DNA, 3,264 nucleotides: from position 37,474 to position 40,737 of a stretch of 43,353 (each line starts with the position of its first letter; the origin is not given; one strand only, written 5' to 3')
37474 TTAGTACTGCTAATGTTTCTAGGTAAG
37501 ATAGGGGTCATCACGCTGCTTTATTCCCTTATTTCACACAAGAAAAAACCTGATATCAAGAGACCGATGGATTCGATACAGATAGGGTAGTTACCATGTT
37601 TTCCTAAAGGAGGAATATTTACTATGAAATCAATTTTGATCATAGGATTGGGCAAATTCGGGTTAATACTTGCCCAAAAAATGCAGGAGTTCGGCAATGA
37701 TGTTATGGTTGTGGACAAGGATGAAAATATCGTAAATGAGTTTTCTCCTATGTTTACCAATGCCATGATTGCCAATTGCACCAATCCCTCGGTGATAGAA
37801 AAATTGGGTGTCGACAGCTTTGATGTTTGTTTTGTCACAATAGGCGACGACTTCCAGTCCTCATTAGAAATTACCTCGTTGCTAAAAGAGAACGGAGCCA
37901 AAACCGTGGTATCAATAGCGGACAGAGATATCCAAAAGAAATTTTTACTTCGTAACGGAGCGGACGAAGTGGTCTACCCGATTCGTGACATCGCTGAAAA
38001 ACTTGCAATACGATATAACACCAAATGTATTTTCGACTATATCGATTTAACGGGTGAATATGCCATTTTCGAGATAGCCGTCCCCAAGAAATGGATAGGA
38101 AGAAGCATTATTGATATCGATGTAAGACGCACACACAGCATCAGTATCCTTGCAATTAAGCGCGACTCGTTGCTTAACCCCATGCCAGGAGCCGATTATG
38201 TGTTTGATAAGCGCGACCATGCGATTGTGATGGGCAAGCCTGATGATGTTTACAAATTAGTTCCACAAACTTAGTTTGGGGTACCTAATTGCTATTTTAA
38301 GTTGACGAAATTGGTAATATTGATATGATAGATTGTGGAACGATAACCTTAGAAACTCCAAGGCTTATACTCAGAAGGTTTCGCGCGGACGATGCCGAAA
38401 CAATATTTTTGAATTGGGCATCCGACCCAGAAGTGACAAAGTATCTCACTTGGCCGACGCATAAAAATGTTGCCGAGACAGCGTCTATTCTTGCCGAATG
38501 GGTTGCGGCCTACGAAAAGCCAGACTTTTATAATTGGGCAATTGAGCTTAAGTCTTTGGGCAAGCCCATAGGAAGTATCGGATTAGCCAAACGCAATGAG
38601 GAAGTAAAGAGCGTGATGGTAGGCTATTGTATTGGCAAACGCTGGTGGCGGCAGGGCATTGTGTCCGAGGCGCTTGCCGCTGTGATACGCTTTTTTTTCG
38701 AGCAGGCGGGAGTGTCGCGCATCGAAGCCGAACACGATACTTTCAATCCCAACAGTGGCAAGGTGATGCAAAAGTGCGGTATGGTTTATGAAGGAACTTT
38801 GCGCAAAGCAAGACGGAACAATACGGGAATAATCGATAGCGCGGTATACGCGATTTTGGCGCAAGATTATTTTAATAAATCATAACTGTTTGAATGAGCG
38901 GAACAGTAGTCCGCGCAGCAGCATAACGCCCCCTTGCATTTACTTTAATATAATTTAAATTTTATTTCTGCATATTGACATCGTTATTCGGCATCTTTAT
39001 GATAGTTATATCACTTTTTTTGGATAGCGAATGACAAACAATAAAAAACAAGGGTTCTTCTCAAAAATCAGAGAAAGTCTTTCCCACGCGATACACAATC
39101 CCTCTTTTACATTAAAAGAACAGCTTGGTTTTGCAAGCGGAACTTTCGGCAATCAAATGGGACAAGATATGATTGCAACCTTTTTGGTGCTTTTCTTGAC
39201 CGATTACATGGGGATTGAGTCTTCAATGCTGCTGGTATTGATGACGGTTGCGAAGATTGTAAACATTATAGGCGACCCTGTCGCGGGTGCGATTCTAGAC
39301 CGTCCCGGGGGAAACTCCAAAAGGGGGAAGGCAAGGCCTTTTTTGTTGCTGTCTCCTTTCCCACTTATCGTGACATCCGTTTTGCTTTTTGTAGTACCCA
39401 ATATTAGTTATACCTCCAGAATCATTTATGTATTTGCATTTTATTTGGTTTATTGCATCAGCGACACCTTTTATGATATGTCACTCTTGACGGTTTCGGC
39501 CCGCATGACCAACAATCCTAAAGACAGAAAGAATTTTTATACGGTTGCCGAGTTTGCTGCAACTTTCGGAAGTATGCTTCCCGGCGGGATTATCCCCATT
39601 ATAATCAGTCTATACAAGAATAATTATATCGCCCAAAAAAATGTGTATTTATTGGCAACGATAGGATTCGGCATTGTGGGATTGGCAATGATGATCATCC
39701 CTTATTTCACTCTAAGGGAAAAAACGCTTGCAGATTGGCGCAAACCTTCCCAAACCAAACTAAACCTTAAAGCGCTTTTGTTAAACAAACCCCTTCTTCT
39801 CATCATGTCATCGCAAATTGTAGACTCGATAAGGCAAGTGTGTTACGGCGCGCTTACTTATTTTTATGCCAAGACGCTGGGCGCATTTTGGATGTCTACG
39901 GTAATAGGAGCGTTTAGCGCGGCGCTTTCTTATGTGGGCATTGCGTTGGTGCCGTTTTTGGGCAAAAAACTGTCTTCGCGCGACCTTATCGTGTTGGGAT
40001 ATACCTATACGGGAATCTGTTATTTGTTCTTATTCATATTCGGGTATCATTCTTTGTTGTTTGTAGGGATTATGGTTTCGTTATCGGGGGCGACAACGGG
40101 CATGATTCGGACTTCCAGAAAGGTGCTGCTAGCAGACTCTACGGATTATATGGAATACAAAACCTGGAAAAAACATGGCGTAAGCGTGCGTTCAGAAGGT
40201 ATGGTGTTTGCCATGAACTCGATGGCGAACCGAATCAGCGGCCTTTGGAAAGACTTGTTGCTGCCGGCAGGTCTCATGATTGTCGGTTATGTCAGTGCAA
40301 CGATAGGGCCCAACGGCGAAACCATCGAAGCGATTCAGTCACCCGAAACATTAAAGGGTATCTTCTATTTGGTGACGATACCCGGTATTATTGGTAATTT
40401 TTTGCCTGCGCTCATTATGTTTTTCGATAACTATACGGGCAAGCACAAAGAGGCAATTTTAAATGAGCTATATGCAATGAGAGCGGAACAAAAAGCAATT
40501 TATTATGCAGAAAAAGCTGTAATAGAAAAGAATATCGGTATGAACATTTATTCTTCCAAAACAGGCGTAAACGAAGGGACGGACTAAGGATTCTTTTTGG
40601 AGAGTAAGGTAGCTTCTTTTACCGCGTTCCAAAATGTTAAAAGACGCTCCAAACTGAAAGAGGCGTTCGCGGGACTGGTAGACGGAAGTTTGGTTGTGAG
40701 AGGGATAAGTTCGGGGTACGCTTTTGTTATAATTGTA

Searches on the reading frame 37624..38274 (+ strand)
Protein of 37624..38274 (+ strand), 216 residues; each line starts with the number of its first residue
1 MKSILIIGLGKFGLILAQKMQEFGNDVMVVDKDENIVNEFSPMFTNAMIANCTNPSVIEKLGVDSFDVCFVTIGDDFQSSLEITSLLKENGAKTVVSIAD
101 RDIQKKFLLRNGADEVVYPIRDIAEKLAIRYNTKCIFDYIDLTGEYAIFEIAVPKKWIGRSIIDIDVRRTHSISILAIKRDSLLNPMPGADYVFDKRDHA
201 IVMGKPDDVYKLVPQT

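Call 8: search_protein_families(library=pfam, proteins=[window:37624-38274:+])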
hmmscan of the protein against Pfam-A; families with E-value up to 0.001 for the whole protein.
window:37624-38274:+ (216 aa): 5 families
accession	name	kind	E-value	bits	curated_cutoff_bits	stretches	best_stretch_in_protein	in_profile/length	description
PF02254.24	TrkA_N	-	1.4e-26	93.5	23.8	1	4-119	1-116/116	TrkA-N domain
PF02080.26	TrkA_C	-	1.6e-11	44.4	27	1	148-212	3-66/71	TrkA-C domain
PF03721.20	UDPG_MGDP_dh_N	-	0.00022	21.3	27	1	3-40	2-39/187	UDP-glucose/GDP-mannose dehydrogenase family, NAD binding domain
PF00107.32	ADH_zinc_N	-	0.00045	20.6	31.8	0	85-144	8-67/129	Zinc-binding dehydrogenase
PF00070.33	Pyr_redox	-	0.00092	20.1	22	0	4-48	2-46/82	Pyridine nucleotide-disulphide oxidoreductase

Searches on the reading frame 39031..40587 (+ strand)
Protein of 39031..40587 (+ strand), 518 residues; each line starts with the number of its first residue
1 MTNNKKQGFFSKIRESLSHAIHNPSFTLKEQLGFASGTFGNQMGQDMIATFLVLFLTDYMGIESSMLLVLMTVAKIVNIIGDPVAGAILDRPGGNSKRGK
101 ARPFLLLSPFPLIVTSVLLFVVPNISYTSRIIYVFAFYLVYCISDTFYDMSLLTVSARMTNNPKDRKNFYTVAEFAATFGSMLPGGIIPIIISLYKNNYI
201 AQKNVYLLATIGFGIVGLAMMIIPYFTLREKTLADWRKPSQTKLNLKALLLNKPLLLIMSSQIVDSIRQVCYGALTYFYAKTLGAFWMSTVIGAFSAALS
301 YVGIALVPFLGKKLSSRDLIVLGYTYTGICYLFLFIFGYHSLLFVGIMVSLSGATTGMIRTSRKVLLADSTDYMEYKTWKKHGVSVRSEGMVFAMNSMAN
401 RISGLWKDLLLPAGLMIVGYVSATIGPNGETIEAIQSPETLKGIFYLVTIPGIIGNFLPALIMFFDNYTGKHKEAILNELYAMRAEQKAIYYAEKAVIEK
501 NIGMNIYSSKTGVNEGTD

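Call 8: search_protein_families(library=pfam, proteins=[window:39031-40587:+])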
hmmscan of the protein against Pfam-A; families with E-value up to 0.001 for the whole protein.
window:39031-40587:+ (518 aa): 2 families
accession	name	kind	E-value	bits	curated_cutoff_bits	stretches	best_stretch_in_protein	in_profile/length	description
PF13347.12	MFS_2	-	2.8e-45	155.1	27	1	33-467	1-424/427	MFS/sugar transport protein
PF07690.21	MFS_1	-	1.2e-10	41.3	33.4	1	35-371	2-323/347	Major Facilitator Superfamily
